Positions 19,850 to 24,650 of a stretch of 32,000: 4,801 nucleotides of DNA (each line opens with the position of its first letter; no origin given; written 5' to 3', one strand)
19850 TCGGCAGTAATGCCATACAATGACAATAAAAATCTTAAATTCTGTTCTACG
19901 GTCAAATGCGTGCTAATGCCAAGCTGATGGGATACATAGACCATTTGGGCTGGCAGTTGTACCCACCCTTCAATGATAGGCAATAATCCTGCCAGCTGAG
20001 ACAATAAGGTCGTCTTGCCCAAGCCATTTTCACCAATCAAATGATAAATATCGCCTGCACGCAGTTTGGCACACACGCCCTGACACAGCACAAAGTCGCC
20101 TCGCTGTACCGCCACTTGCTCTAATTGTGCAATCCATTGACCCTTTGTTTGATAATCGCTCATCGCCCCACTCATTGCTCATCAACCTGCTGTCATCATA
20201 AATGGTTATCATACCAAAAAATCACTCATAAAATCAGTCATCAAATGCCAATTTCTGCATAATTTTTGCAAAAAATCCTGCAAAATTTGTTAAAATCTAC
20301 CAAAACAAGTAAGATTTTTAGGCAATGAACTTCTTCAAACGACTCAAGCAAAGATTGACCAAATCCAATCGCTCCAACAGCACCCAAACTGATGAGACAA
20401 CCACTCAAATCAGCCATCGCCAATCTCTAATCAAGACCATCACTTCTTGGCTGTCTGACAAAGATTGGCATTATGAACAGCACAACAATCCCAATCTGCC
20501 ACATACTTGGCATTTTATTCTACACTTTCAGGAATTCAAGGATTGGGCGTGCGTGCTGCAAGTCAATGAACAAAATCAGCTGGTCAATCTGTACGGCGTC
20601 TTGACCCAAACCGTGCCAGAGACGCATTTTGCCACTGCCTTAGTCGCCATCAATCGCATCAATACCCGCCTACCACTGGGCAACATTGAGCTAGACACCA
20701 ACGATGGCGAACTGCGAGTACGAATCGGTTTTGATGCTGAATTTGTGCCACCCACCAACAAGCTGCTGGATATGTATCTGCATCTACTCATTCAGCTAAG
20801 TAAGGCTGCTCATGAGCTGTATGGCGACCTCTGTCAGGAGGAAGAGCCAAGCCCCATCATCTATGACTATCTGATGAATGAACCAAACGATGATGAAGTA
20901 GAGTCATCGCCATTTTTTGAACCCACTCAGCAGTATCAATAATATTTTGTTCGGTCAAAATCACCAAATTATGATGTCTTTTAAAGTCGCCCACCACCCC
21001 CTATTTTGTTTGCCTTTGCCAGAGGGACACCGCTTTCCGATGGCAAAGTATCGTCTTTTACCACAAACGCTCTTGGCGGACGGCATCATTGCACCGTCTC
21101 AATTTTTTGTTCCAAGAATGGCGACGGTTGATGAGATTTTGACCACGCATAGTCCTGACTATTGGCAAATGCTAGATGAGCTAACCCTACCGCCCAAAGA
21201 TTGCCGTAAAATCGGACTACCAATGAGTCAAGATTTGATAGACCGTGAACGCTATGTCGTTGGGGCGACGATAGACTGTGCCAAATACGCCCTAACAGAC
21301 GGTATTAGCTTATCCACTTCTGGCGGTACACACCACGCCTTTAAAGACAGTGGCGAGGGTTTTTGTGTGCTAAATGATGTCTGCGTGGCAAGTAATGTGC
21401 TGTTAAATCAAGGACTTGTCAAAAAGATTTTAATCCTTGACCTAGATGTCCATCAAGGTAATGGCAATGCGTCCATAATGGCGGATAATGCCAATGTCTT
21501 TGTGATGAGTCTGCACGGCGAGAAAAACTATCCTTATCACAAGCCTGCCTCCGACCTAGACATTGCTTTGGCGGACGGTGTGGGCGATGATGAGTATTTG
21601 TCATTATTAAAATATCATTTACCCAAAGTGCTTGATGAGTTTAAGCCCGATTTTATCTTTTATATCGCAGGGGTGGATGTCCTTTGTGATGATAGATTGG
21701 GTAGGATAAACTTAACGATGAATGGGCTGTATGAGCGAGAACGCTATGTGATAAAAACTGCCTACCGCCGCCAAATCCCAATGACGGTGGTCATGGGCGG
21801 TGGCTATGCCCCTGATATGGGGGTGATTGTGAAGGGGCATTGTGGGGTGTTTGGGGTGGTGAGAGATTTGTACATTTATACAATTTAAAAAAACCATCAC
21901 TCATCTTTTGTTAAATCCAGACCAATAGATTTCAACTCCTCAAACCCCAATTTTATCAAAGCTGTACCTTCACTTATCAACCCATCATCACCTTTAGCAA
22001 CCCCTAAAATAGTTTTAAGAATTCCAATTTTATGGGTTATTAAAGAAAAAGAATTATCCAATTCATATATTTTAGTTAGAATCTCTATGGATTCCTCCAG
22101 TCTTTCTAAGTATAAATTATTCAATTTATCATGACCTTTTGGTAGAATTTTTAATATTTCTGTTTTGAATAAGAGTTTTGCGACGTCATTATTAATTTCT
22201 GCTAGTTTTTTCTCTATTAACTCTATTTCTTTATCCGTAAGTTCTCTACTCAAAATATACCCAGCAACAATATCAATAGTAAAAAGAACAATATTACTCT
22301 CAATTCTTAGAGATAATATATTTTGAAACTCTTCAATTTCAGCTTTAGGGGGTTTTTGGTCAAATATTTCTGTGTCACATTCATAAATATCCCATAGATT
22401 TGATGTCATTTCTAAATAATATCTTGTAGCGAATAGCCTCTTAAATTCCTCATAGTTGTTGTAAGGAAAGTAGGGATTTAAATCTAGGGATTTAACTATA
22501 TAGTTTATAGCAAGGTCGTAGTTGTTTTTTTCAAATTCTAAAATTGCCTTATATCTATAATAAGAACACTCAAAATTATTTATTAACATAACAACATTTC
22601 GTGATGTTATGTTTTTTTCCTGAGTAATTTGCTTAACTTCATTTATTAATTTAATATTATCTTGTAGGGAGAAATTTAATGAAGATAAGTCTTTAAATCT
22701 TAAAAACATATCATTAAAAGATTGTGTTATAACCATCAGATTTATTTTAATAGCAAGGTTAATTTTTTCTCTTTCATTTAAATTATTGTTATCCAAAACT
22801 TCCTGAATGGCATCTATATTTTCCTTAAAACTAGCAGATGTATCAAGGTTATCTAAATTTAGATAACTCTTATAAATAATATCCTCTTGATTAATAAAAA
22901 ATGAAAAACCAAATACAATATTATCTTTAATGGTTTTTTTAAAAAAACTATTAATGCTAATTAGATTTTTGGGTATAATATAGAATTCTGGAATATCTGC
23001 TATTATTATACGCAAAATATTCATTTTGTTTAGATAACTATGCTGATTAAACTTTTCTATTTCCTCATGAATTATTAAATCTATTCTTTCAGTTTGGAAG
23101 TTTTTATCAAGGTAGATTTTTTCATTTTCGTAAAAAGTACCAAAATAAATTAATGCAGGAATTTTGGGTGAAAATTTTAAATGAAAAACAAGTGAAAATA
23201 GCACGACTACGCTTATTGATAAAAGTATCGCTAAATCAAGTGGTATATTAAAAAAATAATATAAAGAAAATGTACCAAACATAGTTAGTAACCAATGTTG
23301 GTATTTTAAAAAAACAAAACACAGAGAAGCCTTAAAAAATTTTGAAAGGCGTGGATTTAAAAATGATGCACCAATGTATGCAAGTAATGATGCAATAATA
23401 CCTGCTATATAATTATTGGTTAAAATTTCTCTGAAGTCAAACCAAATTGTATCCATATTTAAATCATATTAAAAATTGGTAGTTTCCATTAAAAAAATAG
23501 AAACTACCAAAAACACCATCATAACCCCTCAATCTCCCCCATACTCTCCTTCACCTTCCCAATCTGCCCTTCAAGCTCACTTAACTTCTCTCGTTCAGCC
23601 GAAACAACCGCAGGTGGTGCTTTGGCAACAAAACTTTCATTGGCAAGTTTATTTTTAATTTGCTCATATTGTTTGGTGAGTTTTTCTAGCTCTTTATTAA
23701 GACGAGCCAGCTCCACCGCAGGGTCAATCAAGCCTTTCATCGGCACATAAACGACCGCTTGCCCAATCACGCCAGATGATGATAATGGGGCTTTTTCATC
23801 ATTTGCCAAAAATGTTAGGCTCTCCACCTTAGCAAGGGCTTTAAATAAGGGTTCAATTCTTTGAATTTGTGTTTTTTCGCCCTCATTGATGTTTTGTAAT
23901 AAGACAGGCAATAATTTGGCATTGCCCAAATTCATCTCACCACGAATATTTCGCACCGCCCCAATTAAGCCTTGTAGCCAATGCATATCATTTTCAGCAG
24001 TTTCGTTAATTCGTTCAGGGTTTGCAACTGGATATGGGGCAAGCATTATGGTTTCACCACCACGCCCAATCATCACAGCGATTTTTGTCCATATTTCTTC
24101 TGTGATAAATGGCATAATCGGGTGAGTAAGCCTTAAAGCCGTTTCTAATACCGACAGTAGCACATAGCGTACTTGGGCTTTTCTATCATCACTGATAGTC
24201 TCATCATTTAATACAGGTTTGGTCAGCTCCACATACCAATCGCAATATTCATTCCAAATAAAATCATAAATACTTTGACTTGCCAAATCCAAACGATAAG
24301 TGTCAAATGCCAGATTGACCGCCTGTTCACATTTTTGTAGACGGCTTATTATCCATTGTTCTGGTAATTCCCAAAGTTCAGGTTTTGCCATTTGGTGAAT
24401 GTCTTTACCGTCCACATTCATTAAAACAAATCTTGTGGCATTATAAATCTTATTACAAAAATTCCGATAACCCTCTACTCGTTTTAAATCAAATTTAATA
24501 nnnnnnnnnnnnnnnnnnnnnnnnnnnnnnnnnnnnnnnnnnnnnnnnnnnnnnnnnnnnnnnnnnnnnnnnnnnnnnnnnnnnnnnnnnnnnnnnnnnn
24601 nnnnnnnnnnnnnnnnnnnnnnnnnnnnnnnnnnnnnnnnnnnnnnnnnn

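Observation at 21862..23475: Single-gene, very low-GC insertion between a deacetylase gene and valS, encoding a 519-aa membrane-anchored helical-repeat protein of no recognisable family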

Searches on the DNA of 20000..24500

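Call 76: search_rna_families(source=window, start=20000, end=24500, threshold=evalue, max_evalue=1)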
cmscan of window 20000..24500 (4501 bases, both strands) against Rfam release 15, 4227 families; matches with E-value up to 1: 0.
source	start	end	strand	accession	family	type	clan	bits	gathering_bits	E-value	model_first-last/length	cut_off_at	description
